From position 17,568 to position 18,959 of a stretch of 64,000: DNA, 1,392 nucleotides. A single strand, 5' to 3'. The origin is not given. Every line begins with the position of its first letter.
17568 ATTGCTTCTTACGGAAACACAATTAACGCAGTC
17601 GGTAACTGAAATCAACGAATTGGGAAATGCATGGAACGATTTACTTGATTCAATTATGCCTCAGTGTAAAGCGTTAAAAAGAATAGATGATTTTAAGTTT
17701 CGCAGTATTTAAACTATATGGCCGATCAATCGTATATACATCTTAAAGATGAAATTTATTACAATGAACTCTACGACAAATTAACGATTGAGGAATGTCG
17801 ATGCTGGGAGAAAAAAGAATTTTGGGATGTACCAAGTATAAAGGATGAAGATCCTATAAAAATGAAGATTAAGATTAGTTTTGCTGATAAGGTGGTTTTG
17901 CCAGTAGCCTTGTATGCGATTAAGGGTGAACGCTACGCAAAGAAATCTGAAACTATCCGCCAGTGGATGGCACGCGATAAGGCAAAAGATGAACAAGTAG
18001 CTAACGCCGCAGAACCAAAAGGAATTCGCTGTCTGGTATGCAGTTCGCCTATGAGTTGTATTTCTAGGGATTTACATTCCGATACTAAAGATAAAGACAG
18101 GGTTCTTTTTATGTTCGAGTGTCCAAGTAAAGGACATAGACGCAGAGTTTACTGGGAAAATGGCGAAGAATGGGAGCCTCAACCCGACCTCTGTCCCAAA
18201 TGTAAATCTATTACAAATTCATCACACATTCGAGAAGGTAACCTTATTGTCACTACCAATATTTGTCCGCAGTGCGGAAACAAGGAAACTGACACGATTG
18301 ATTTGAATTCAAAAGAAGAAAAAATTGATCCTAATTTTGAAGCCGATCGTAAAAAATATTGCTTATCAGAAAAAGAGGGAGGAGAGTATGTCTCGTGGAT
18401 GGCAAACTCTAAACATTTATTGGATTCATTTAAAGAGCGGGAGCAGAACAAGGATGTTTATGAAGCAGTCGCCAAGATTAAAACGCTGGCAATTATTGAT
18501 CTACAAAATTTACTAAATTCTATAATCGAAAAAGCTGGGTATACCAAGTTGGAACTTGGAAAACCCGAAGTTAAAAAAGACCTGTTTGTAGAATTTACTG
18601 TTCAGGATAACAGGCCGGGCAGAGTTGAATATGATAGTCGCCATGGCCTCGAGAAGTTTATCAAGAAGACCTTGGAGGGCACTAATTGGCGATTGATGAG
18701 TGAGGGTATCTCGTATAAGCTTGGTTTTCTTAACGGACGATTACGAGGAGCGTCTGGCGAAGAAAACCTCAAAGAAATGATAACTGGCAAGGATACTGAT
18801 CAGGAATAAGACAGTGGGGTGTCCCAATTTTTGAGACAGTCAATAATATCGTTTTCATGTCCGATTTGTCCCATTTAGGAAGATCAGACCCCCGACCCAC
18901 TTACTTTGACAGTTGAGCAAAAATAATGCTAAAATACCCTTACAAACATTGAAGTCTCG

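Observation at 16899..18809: Three-gene operon: Xis-type HTH, HEPN-like protein and a double zinc-ribbon protein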

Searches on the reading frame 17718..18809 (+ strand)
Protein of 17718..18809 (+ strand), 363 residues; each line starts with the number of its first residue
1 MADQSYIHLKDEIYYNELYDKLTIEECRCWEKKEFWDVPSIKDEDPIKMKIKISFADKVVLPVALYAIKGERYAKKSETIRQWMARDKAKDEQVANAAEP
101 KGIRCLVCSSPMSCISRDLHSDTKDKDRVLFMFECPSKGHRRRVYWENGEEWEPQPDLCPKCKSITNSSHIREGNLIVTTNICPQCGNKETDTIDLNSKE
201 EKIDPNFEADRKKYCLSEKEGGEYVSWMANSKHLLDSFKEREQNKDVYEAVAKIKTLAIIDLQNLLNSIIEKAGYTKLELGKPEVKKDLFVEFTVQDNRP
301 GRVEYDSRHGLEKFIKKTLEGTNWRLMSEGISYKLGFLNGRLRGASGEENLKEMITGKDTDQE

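Call 5: search_protein_families(library=pfam, proteins=[window:17718-18809:+], max_evalue=1)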
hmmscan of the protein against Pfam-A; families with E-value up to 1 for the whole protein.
window:17718-18809:+ (363 aa): 4 families
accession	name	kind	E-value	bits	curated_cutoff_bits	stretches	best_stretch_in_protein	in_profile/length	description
PF23545.1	Zn_ribbon_HMPTM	-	0.0044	17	27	1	158-191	8-41/45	HMPTM N-terminal zinc ribbon domain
PF14205.11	Cys_rich_KTR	-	0.062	13.6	25.5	0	134-165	5-36/54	Cysteine-rich KTR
PF09723.15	Zn_ribbon_8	-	0.2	12.2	34.4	0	132-164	5-34/41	Zinc ribbon domain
PF14787.11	zf-CCHC_5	-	0.25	11.6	27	0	156-163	2-9/36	GAG-polyprotein viral zinc-finger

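Call 6: search_protein_families(library=padloc, proteins=[window:17718-18809:+], max_evalue=1)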
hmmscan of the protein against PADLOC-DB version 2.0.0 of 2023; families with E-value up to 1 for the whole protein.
window:17718-18809:+ (363 aa): 0 families

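Call 7: search_protein_families(library=phrogs, proteins=[window:17718-18809:+], max_evalue=1)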
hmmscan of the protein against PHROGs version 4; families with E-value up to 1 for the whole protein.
window:17718-18809:+ (363 aa): 4 families
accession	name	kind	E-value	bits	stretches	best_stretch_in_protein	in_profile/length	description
phrog_18583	-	unknown function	0.05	14.9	0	222-251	64-91/106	-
phrog_35003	-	unknown function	0.13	13.1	1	150-204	6-55/120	-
phrog_16186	-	unknown function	0.16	13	1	178-189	4-15/50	-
phrog_6060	-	transcription regulation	0.77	10.7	0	159-187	16-44/61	anti-termination protein Q-like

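Call 8: search_protein_families(library=ncbifam, proteins=[window:17718-18809:+], max_evalue=1)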
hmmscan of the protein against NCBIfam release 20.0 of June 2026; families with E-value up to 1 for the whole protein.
window:17718-18809:+ (363 aa): 3 families
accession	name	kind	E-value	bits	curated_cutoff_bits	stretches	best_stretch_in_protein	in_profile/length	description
NF001669.0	PRK00432.1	equivalog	0.058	13.4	54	0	138-165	8-35/58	30S ribosomal protein S27ae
TIGR00340.1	zpr1_rel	hypoth_equivalog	0.2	11.1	117.95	1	159-202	1-50/163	zinc finger protein ZPR1 homolog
NF041911.1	HVO_0649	equivalog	0.21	11.5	70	0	173-196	42-65/65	HVO_0649 family zinc finger protein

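Call 10: find_homologous_proteins(query=window:17718-18809:+, max_evalue=0.001)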
Query window:17718-18809:+ (363 aa): 215 proteins with E <= 0.001 among 1715 candidates; the best 120 are listed.
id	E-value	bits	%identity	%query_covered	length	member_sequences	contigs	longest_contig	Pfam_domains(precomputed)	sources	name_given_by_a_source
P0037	1.5e-217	740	87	100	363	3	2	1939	-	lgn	-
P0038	1.7e-216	736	87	100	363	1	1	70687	-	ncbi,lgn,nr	ncbi:MAG: hypothetical protein Q8O93_05190 [bacterium]|nr:hypothetical protein [bacterium]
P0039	1.3e-212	724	85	100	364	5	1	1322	-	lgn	-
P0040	1.5e-196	671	80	98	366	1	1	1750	-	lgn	-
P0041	1.5e-191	654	77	99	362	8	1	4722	-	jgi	-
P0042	1.6e-166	572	70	96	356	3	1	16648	-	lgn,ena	-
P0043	3.5e-159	548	66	98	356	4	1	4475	-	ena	-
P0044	6.9e-139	481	61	97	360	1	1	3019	-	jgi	-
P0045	5.4e-136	472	58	99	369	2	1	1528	-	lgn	-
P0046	2.1e-132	460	59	97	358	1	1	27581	-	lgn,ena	-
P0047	1.2e-125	438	56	96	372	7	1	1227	-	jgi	jgi:hypothetical protein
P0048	2.7e-124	433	57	96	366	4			-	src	-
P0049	5.6e-124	432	55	97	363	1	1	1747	-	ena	-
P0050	2.1e-122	427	58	98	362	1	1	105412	-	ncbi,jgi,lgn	ncbi:MAG: hypothetical protein WC858_01770 [Parcubacteria group bacterium]|jgi:hypothetical protein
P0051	3.1e-122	426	57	98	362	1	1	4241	-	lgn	-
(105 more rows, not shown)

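Call 37: predict_structure(alignment_id=A2)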
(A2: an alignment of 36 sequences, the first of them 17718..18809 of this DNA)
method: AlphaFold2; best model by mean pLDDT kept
length: 363 residues; sequences in the alignment: 36
mean_pLDDT: 84.4   pTM: 0.56
mean pLDDT of the five models: 84.4, 84.1, 83.4, 82.6, 81.2
residues with pLDDT >= 90: 139; 70-90: 192; 50-70: 20; < 50: 12
segments of 3 or more residues with pLDDT < 50: 1-3, 360-363
pLDDT, mean of each block of 10 residues (from residue 1): 65 93 90 57 63 75 88 95 95 92 92 92 85 89 91 84 89 87 92 80 83 93 88 78 82 86 88 86 81 88 87 88 86 89 84 70 35
secondary structure, 60 per line:
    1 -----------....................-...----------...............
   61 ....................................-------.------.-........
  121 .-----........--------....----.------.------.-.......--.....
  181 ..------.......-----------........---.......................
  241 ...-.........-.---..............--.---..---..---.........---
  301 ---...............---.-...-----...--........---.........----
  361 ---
elements in order: H12-31 H46-96 E113-121 E127-134 E143-146 E167-173 E176-182 E189-195 H207-214 H218-243 H245-253 H259-272 E289-297 H304-318 E324-326 E332-334 E337-344 H348-356

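Call 39: find_related_loci(query=A2, collection=genome_contigs, flank=6000)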
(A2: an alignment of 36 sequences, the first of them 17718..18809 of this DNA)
Query A2 (363 aa) in genome_contigs; peptide patterns used: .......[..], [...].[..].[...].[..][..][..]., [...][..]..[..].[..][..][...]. (x = any residue, [..] = any of these).
392 stretches matched a pattern; 275 encode a relative of the query (tblastn E <= 1e-3); the best 80 are kept; 79 distinct loci.
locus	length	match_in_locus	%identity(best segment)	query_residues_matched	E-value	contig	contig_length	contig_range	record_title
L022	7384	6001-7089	88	1-363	0e+0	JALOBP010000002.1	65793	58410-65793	MAG: Methanoregula sp. isolate SO_2017_LW3 bin 26 NODE_865_length_65793_cov_1.382222_LW162_2017, whole genome shotgun se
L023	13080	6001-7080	78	5-363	0e+0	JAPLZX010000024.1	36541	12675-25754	MAG: Candidatus Zambryskiibacteriota bacterium isolate LacPavin_0419_WC90_MAG_35_8 LacPavin_0419_WC90_scaffold_31554, wh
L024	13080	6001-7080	78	5-363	0e+0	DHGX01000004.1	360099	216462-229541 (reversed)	MAG TPA_asm: Patescibacteria group bacterium UBA4787 UBA4787_contig_3128, whole genome shotgun sequence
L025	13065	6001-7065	58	1-355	6e-127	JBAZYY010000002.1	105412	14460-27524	MAG: Parcubacteria group bacterium isolate SO_2017_GW1_93 NODE_1294_length_105412_cov_4.722743_OW334_2017, whole genome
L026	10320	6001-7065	54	2-354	1e-124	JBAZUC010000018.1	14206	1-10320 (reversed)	MAG: Parcubacteria group bacterium isolate SO_2017_GW1_218 NODE_15982_length_14206_cov_1.281838_OW334_2017, whole genome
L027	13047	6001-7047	54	6-355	1e-123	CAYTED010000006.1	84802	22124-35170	MAG TPA_asm: uncultured Bdellovibrionales bacterium isolate binchicken_co128_120 genome assembly, contig: NODE_160_lengt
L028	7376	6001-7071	53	1-355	3e-121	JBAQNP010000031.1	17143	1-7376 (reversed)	MAG: Candidatus Moraniibacteriota bacterium isolate MFD12002_ilm_asm_bin49 k127_30733, whole genome shotgun sequence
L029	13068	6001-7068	55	1-355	1e-120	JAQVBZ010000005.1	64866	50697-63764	MAG: Candidatus Paceibacterota bacterium isolate STD2_77 NODE_1491_length_64866_cov_5.909035_Sandtown_D2, whole genome s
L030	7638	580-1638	52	5-355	7e-119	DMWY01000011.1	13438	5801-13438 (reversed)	MAG TPA_asm: Candidatus Moraniibacteriota bacterium isolate UBA12116 contig_873, whole genome shotgun sequence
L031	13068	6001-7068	54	1-355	2e-118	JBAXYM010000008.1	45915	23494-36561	MAG: Patescibacteria group bacterium isolate SO_2016_CLC_T1_18 scaffold00252_PH3_Jul14_2016, whole genome shotgun sequen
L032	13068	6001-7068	53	1-355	1e-116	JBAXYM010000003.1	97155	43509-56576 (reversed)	MAG: Patescibacteria group bacterium isolate SO_2016_CLC_T1_18 scaffold00032_PH3_Jul14_2016, whole genome shotgun sequen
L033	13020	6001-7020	54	6-354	9e-116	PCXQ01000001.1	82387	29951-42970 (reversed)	MAG: Candidatus Yanofskybacteria bacterium CG10_big_fil_rev_8_21_14_0_10_36_16 CG10_8_21_14_0.10_scaffold_135_c, whole g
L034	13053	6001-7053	53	6-355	2e-115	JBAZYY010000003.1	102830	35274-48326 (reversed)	MAG: Parcubacteria group bacterium isolate SO_2017_GW1_93 NODE_1341_length_102830_cov_4.815166_OW334_2017, whole genome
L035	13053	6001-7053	51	5-355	4e-115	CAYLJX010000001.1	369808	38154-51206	MAG TPA_asm: uncultured Bdellovibrionales bacterium isolate SRP342105_co1_463 genome assembly, contig: NODE_13_length_36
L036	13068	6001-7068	52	1-355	3e-114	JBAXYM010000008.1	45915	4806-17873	MAG: Patescibacteria group bacterium isolate SO_2016_CLC_T1_18 scaffold00252_PH3_Jul14_2016, whole genome shotgun sequen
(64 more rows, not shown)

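Call 41: fold_search(model_id=the predicted structure, library=pdb)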
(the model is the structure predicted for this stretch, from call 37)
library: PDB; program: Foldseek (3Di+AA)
matches with E <= 10: 787; with E <= 0.001: 0
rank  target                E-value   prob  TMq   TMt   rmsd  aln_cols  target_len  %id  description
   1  7r81_Z2               2.6e-02  0.99  0.16  0.39   6.8        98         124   15  Structure of the translating Neurospora crassa ribosome arrested by cycloheximide (released 2021-12-01)
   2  7olc_SY               2.7e-02  0.99  0.15  0.35   6.0        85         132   16  Thermophilic eukaryotic 80S ribosome at idle POST state (released 2022-01-26)
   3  8c3a_a                3.0e-02  0.99  0.15  0.34   6.9        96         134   12  Crystal structure of ailanthone bound to the Candida albicans 80S ribosome (released 2024-01-10)
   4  8qoi_SY               3.8e-02  0.98  0.17  0.39   5.3        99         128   11  Structure of the human 80S ribosome at 1.9 A resolution - the molecular role of chemical modifications and ions in RN (released 2024-06-12)
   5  1xn9_MODEL_1_A        4.4e-02  0.99  0.16  0.48   6.5        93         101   13  Solution Structure of Methanosarcina mazei Protein RPS24E: The Northeast Structural Genomics Consortium Target (released 2004-12-14)
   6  9n74_LF               4.4e-02  0.98  0.15  0.37   6.8       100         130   12  SSU processome maturation and disassembly, State H (released 2025-10-29)
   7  9npx_X                4.7e-02  0.99  0.16  0.39   4.5        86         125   13  SARS-CoV-2 nsp1 bound to the Rhinolophus lepidus 40S ribosomal subunit (local refinement of the 40S body) (released 2025-06-11)
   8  9zni_BW               4.9e-02  0.99  0.16  0.52   5.7        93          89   15  Cryo-EM structure of the Methanosarcina acetivorans 70S ribosome in complex with SriC and SriD (released 2026-01-28)
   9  7qca_SY0              4.9e-02  0.96  0.14  0.34   7.6       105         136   11  Spraguea lophii ribosome (released 2022-11-30)
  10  4uje_BY               5.2e-02  0.96  0.16  0.39   6.4       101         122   15  Regulation of the mammalian elongation cycle by 40S subunit rolling: a eukaryotic-specific ribosome rearrangement (released 2014-07-16)
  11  1j6w_B                6.9e-02  0.98  0.16  0.34  10.4       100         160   15  CRYSTAL STRUCTURE OF HAEMOPHILUS INFLUENZAE LUXS (released 2001-06-08)
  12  6ghu_A                6.9e-02  0.96  0.16  0.48   4.7        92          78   14  Crystal structure of the periplasmic domain of XcpY, oP crystal form. (released 2018-11-21)
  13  9znf_BW               7.2e-02  0.98  0.15  0.49   6.0        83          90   16  Cryo-EM structure of the Methanosarcina acetivorans 70S ribosome in complex with SriA and SriB (released 2026-01-28)
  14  5tzs_F                7.6e-02  0.97  0.15  0.50   5.6        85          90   14  Architecture of the yeast small subunit processome (released 2016-12-21)
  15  6az1_Z                7.6e-02  0.95  0.15  0.36   6.8        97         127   15  Cryo-EM structure of the small subunit of Leishmania ribosome bound to paromomycin (released 2017-12-06)
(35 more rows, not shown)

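Call 45: search_protein_families(library=pfam, proteins=[L024:2723-5986:+], max_evalue=0.01)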
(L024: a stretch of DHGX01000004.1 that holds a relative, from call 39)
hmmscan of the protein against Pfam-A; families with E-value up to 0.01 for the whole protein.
L024:2723-5986:+ (1087 aa): 3 families
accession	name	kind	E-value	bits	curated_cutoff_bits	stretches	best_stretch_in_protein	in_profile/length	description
PF07693.20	KAP_NTPase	-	1.9e-22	80.3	20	1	30-368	3-287/293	KAP family P-loop domain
PF13401.12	AAA_22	-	0.00026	21.7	27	0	50-103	10-64/130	AAA domain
PF13191.12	AAA_16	-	0.0004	21.4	32.6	0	31-246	12-146/167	AAA ATPase domain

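Call 57: find_related_loci(query=A2, collection=viral_contigs, flank=10000)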
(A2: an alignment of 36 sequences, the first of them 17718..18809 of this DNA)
Query A2 (363 aa) in viral_contigs; peptide patterns used: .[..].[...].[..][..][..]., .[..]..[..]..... (x = any residue, [..] = any of these).
38 stretches matched a pattern; 1 encode a relative of the query (tblastn E <= 1e-3); 1 distinct loci.
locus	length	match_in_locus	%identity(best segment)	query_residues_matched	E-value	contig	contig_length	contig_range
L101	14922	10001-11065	39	8-355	6e-72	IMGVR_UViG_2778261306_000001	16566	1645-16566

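Call 59: fold_search(model_id=the predicted structure, library=viral)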
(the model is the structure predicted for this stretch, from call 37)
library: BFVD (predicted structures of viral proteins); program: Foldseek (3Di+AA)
matches with E <= 10: 1006; with E <= 0.001: 0
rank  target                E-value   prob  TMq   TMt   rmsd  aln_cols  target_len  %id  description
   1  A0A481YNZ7            1.4e-03  0.35  0.10  0.09  28.1       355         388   10  Ribonuclease III [Pithovirus LCDPAC01]
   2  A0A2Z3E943            1.6e-03  0.80  0.17  0.19  32.6       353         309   10  (no name in the UniProt tables at hand)
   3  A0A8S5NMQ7            5.1e-03  0.96  0.12  0.18  16.1       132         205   13  DNA-directed RNA polymerase II subunit [Siphoviridae sp. ctQU013]
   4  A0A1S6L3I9            5.1e-03  0.18  0.10  0.08  37.8       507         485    9  Uncharacterized protein [Erwinia phage vB_EamM_Yoloswag]
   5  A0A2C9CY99            9.3e-03  0.30  0.10  0.14  22.4       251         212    8  Uncharacterized protein [Yersinia phage fHe-Yen9-03]
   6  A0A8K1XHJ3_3          1.7e-02  0.35  0.15  0.05  33.8       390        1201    9  Polyprotein (Fragment) [Hangzhou Solinvi-like virus 1]
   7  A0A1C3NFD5            1.9e-02  0.44  0.13  0.19  32.2       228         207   13  (no name in the UniProt tables at hand)
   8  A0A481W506            1.9e-02  0.10  0.09  0.08  31.3       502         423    8  Uncharacterized protein [Pseudomonas phage Psa21]
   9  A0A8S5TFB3            2.0e-02  1.00  0.19  0.52  10.1       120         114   10  Uncharacterized protein [Siphoviridae sp. ctP0x5]
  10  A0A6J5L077            2.0e-02  0.28  0.08  0.07  34.6       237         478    9  Uncharacterized protein [uncultured Caudovirales phage]
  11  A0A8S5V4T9            2.8e-02  0.44  0.10  0.10  38.5       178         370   13  Uncharacterized protein [Siphoviridae sp. ctSMg55]
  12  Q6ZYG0                3.5e-02  0.94  0.17  0.30   8.8       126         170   10  Uncharacterized protein [Pyrobaculum spherical virus (isolate United States/Yellowstone)]
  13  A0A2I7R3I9            3.5e-02  0.89  0.16  0.31   6.2       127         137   12  (no name in the UniProt tables at hand)
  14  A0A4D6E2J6            3.9e-02  0.63  0.11  0.26  19.6       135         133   14  MazG-like nucleotide pyrophosphohydrolase [Gordonia phage GodonK]
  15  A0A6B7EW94            4.6e-02  0.96  0.11  0.16  13.2       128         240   14  (no name in the UniProt tables at hand)
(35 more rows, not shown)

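Call 69: search_protein_families(library=pfam, alignment_id=A2, max_evalue=1)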
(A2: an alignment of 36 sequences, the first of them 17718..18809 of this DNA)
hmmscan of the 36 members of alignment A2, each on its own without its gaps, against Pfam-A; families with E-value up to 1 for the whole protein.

A. member 1, window:17718-18809:+ (363 aa): 4 families
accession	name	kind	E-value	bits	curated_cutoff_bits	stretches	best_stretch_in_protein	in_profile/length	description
PF23545.1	Zn_ribbon_HMPTM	-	0.0044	17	27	1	158-191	8-41/45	HMPTM N-terminal zinc ribbon domain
PF14205.11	Cys_rich_KTR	-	0.062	13.6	25.5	0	134-165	5-36/54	Cysteine-rich KTR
PF09723.15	Zn_ribbon_8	-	0.2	12.2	34.4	0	132-164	5-34/41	Zinc ribbon domain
PF14787.11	zf-CCHC_5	-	0.25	11.6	27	0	156-163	2-9/36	GAG-polyprotein viral zinc-finger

B. families by the number of members that match (of 36 scanned): 90 families (the first 25 are shown)
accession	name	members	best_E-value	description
PF09723.15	Zn_ribbon_8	25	2e-05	Zinc ribbon domain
PF01155.25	HypA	19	0.00033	Hydrogenase/urease nickel incorporation, metallochaperone, hypA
PF01096.23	Zn_ribbon_TFIIS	15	0.0074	Transcription factor S-II (TFIIS)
PF12760.12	Zn_ribbon_IS1595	14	3.6e-05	Transposase zinc-ribbon domain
PF02150.21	Zn_ribbon_RPB9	7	0.011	RNA polymerases M/15 Kd subunit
PF03367.19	Zn_ribbon_ZPR1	6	8.4e-05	ZPR1 zinc-finger domain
PF13408.12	Zn_ribbon_recom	6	0.0091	Recombinase zinc beta ribbon domain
PF23451.1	Zn_ribbon_PaaD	6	0.026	PaaD zinc beta ribbon domain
PF05129.18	Zn_ribbon_Elf1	6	0.035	Transcription elongation factor Elf1 like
PF07282.18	Cas12f1-like_TNB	6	0.052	Cas12f1-like, TNB domain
PF23137.1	HVO_0758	6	0.057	HVO_0758 mu-protein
PF07975.18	C1_4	6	0.32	TFIIH C1-like domain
PF21344.3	Zn_ribbon_LysW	5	0.0019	Alpha-aminoadipate carrier protein LysW-like, globular domain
PF24029.1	DUF7340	5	0.02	Domain of unknown function (DUF7340)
PF13248.11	Zn_ribbon_3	5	0.023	zinc-ribbon domain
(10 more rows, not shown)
